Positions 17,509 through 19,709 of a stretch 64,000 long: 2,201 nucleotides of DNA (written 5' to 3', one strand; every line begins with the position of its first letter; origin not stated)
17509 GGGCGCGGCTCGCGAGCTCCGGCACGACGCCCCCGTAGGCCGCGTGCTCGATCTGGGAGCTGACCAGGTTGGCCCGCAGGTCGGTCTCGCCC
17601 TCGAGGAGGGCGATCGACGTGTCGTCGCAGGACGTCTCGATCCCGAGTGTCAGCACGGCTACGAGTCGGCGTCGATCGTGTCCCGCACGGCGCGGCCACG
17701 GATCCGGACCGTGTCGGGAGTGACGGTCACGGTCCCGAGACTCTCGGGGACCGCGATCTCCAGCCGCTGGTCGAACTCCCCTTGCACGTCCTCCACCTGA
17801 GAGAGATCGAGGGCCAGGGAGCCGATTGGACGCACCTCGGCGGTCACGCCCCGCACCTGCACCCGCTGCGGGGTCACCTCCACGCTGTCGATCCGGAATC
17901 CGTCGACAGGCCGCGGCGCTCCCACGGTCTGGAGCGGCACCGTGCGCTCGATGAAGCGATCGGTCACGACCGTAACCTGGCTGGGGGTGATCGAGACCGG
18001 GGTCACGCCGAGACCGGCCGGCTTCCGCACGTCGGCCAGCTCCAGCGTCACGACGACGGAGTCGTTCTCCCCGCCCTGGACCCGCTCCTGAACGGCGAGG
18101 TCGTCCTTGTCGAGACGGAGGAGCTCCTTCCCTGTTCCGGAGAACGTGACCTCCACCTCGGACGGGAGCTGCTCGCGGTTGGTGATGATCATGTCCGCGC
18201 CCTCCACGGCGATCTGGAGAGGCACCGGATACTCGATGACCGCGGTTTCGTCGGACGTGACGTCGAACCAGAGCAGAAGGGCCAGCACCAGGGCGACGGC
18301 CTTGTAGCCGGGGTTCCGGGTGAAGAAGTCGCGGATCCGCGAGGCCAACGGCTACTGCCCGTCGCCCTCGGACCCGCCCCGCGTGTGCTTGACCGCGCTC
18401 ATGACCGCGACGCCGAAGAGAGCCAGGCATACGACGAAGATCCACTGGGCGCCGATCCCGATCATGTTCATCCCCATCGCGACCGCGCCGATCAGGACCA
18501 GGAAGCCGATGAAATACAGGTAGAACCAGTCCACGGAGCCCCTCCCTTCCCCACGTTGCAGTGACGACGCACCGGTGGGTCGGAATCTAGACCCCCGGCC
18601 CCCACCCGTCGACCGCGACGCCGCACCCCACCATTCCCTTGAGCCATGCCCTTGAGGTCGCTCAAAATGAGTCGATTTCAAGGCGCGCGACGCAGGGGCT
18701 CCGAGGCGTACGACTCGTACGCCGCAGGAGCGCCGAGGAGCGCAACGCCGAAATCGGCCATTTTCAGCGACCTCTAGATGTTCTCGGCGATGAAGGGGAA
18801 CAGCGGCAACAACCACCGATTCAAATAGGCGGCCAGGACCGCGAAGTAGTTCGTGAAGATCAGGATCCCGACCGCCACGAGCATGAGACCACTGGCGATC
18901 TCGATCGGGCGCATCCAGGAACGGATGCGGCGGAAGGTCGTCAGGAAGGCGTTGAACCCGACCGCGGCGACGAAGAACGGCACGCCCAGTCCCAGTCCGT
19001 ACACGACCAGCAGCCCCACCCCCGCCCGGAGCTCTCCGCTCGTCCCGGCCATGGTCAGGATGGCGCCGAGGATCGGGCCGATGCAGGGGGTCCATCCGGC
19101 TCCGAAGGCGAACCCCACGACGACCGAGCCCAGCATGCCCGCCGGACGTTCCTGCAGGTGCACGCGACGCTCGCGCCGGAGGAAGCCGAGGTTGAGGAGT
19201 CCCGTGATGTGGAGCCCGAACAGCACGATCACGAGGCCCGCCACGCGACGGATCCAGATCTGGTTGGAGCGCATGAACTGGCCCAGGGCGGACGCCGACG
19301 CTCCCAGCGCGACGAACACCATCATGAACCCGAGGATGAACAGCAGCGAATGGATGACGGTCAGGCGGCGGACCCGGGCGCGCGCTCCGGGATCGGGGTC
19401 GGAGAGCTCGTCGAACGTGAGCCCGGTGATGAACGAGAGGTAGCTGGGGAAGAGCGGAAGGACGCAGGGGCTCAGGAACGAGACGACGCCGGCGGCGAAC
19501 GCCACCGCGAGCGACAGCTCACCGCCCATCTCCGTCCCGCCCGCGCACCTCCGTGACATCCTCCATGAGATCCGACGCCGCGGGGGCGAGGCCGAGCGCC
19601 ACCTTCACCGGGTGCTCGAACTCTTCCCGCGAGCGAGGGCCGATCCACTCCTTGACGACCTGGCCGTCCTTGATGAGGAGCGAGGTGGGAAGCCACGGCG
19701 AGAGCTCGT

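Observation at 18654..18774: Four-copy ~120-nt imperfect-palindrome repeat family, each copy against the stop codon of a minus-strand gene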

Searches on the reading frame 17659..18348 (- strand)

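Call 23: search_protein_families(library=pfam, proteins=[window:17659-18348:-])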
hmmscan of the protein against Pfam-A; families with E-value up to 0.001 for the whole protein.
window:17659-18348:- (229 aa): 1 family
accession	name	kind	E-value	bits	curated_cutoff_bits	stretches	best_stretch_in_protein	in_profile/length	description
PF07949.17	YbbR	-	0.00013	22.6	22.3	1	145-216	10-79/81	YbbR-like protein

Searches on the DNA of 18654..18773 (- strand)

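Call 47: build_rna_model(alignment_id=A2, structure=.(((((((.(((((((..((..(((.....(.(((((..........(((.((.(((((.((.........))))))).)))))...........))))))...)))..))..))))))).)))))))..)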
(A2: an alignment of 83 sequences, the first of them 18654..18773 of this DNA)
Model R1 built from alignment A2 (83 sequences, 130 columns); structure: as given.
model positions 123; base pairs 37; branch points 0; effective number of sequences 1.39; information 0.59 bits per position. Calibrated on 0.2 Mb of random sequence (short: E-values are rough).
structure used (alignment columns):
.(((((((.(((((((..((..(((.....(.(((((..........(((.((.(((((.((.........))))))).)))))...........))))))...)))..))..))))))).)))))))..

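Call 48: search_with_rna_model(model_id=R1, source=window, filters=off, max_evalue=10)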
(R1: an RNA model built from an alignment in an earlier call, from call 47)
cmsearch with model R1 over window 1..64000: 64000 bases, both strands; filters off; matches with E-value up to 10: 75.
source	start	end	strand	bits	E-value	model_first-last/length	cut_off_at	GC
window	26878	26999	-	131.7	2.4e-27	1-123/123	no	0.65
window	28656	28778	-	124.1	1.2e-25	1-123/123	no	0.63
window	18654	18773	-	111.7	7.5e-23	1-123/123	no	0.63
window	58947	59065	-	63.8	4.3e-12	1-123/123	no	0.7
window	26879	27000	+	45.9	4.3e-08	1-123/123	no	0.64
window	18655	18774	+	40.9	5.8e-07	1-123/123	no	0.63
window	28657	28779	+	39.9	9.9e-07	1-123/123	no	0.63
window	4218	4278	-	18.4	0.065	1-123/123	no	0.72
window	53387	53487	+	15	0.38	1-123/123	no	0.69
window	40225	40279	+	13.7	0.74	1-123/123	no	0.75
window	48808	48863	+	13.2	0.94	1-123/123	no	0.75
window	53203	53302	-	13.1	1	1-123/123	no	0.76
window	18826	18877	-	12.4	1.5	1-123/123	no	0.62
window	1601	1676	+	12.3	1.5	1-123/123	no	0.71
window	1776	1890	-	12.3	1.5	1-123/123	no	0.74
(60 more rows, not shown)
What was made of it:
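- Checked: The next best hit scores 18 bits, E 0.065 (call 48).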

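Call 75: search_with_rna_model(model_id=R1, sources=[L002, L006, L007, L009, L016, L033, L035, L036, L037, L039, L042, L048, L055, L063, L067, L068, L070, L071, L072, L074, L075, L082, L084, L089, L096, L097, L100, L102, L105, L110, L191, L192, L193], max_evalue=0.01)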
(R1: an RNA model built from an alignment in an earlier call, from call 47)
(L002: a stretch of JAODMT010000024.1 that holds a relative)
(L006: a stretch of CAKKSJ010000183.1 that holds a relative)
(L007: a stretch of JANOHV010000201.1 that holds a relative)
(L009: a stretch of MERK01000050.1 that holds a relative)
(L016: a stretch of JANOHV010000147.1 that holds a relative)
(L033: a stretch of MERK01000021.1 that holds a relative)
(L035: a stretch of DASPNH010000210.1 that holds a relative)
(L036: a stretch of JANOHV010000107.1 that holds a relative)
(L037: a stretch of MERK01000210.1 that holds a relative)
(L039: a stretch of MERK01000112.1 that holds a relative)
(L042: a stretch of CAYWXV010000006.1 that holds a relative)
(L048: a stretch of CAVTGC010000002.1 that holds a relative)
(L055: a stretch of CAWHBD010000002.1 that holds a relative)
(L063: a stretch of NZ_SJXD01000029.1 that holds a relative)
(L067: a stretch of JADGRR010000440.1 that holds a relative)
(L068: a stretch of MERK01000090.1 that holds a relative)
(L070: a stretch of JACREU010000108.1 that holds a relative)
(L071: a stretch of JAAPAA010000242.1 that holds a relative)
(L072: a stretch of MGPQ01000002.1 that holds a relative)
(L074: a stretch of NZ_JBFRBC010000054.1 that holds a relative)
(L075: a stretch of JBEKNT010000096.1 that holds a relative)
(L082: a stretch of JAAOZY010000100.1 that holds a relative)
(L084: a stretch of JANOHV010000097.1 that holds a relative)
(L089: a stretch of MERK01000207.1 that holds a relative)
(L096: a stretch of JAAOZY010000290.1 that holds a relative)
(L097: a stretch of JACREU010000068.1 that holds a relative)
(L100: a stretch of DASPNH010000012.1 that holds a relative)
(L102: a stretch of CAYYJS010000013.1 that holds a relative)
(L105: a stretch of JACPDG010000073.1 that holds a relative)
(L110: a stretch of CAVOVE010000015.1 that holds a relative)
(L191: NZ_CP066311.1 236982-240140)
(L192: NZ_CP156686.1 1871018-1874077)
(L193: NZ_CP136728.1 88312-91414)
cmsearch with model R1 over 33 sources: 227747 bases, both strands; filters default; matches with E-value up to 0.01: 44.
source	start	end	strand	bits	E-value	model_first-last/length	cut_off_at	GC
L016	6960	7082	-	113.8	9.1e-23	1-123/123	no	0.64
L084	2689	2810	-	105.7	5.9e-21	1-123/123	no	0.68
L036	2196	2317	-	83.4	5.9e-16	1-123/123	no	0.67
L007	3417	3533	-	74.9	4.7e-14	1-123/123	no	0.7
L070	7448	7570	-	73.9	8.1e-14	1-123/123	no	0.54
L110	2606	2727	-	73.4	1e-13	1-123/123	no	0.71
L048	525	646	-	71.4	2.9e-13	1-123/123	no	0.73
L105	7565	7686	+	70.5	4.7e-13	1-123/123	no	0.77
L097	1875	1996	+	70.1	5.8e-13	1-123/123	no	0.49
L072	7414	7534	+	68.5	1.3e-12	1-123/123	no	0.52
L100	6656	6774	-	66.4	4e-12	1-123/123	no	0.76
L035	4042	4164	+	64.2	1.2e-11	1-123/123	no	0.76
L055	7821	7942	-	63.1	2.1e-11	1-123/123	no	0.73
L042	5116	5233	+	62.1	3.6e-11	1-123/123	no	0.63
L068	751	876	-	51.8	7.4e-09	1-123/123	no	0.66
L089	5933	6059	-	51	1.1e-08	1-123/123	no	0.67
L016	4043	4103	-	50.7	1.3e-08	1-123/123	no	0.57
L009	1421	1546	-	49.8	2.1e-08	1-123/123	no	0.65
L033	4515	4640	+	49.8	2.1e-08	1-123/123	no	0.65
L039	201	326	-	49.8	2.1e-08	1-123/123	no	0.65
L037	127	256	+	49.5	2.4e-08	1-123/123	no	0.65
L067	2026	2151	+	46.5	1.1e-07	1-123/123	no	0.64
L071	4917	5040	+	45.5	1.9e-07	1-123/123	no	0.67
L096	3741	3864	+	45.5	1.9e-07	1-123/123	no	0.67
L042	7730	7848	-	45.3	2.1e-07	1-123/123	no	0.61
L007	3558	3673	-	44.3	3.6e-07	1-123/123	no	0.71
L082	1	124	+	42.6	8.4e-07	3-123/123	5'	0.68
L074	1987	2092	-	41.1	1.9e-06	1-123/123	no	0.44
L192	1482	1583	-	40.2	3e-06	1-123/123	no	0.64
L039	337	437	+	38.3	7.7e-06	1-123/123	no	0.61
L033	4404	4504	-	38.3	7.8e-06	1-123/123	no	0.61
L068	887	987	+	38.3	7.8e-06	1-123/123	no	0.61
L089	6070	6170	+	38.3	7.8e-06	1-123/123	no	0.61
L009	1557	1658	+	37.9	9.8e-06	1-123/123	no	0.61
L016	6961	7083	+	36.3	2.2e-05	1-123/123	no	0.64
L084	2690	2811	+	35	4.3e-05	1-123/123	no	0.68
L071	4805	4906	-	33.5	9.2e-05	1-123/123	no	0.62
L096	3630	3729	-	33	0.00012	1-123/123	no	0.61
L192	1608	1673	+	32.6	0.00015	1-123/123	no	0.71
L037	18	119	-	29.4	0.00078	1-123/123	no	0.59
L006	1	116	+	29.4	0.00079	12-123/123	5'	0.69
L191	1611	1712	+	27.6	0.002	1-123/123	no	0.63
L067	1915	2016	-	27.6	0.002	1-123/123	no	0.6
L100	2514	2591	+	26.7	0.0032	1-123/123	no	0.73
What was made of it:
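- Tried and rejected: Chance matches: four pattern matches (L002, L063, L075, L102) were rejected by the covariance model (call 75).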

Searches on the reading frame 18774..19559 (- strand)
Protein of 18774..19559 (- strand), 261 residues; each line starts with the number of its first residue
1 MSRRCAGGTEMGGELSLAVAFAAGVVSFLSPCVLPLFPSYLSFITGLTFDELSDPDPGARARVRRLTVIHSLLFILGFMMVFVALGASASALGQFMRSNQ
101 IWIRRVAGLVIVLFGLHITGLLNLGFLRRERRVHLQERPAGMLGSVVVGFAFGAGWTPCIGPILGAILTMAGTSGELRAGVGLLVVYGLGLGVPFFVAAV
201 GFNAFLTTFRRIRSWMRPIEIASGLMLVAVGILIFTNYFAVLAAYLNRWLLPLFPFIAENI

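Call 23: search_protein_families(library=pfam, proteins=[window:18774-19559:-])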
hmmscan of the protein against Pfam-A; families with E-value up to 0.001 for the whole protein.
window:18774-19559:- (261 aa): 2 families
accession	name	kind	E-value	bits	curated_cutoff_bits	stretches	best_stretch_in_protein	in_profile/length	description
PF02683.22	DsbD_TM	-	3.7e-17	62.8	27.1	1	16-236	4-216/219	Cytochrome C biogenesis protein transmembrane domain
PF13386.12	DsbD_2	-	3e-08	34.2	24.9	1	65-232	32-198/199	Cytochrome C biogenesis protein transmembrane region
